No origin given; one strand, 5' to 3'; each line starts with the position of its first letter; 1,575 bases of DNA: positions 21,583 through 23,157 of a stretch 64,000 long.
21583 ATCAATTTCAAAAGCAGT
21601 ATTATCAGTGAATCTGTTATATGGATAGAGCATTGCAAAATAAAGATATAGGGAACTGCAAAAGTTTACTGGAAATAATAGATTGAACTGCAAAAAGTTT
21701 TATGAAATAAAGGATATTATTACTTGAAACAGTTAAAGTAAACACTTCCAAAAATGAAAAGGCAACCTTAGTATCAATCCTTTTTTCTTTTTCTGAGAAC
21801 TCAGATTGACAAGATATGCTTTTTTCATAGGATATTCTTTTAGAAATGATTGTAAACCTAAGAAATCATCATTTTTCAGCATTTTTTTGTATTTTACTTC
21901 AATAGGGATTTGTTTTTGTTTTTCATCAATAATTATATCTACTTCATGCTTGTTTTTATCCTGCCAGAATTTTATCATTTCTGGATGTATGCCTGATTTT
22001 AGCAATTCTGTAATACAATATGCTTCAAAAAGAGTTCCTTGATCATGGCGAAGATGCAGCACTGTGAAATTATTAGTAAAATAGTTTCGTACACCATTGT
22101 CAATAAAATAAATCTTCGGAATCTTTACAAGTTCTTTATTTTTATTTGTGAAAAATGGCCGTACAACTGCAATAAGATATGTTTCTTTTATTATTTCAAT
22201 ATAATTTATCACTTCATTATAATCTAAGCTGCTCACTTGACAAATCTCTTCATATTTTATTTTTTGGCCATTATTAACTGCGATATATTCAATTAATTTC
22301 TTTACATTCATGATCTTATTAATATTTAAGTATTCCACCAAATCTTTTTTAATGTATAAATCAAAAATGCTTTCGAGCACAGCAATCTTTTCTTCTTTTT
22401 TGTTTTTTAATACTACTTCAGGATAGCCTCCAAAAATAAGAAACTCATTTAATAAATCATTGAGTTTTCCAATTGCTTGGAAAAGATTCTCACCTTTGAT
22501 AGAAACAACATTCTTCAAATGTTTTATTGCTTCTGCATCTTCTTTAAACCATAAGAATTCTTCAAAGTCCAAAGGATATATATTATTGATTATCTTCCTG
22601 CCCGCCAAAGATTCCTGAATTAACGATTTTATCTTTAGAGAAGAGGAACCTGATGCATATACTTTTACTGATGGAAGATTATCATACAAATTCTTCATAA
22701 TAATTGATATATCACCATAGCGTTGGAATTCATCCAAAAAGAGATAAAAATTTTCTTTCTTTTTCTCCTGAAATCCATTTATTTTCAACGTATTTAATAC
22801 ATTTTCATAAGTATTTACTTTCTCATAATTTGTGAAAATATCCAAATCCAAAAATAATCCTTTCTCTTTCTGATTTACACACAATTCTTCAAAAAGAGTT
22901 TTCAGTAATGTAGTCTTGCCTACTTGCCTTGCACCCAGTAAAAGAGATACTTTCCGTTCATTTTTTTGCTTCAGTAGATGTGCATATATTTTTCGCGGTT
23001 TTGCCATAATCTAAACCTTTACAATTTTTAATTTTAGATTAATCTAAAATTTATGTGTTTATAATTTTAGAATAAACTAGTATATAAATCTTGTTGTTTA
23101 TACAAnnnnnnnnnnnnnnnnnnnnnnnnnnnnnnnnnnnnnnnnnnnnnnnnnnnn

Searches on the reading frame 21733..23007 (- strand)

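Call 38: search_protein_families(library=pfam, proteins=[window:21733-23007:-], max_evalue=0.001)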
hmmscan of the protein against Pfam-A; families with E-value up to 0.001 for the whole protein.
window:21733-23007:- (424 aa): 2 families
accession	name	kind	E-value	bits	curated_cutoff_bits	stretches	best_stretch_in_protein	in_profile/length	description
PF13635.12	DUF4143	-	1.8e-34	119.2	28.1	1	221-373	2-159/160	Domain of unknown function (DUF4143)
PF13173.12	AAA_14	-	1.2e-27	96.9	27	1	18-152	2-129/129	AAA domain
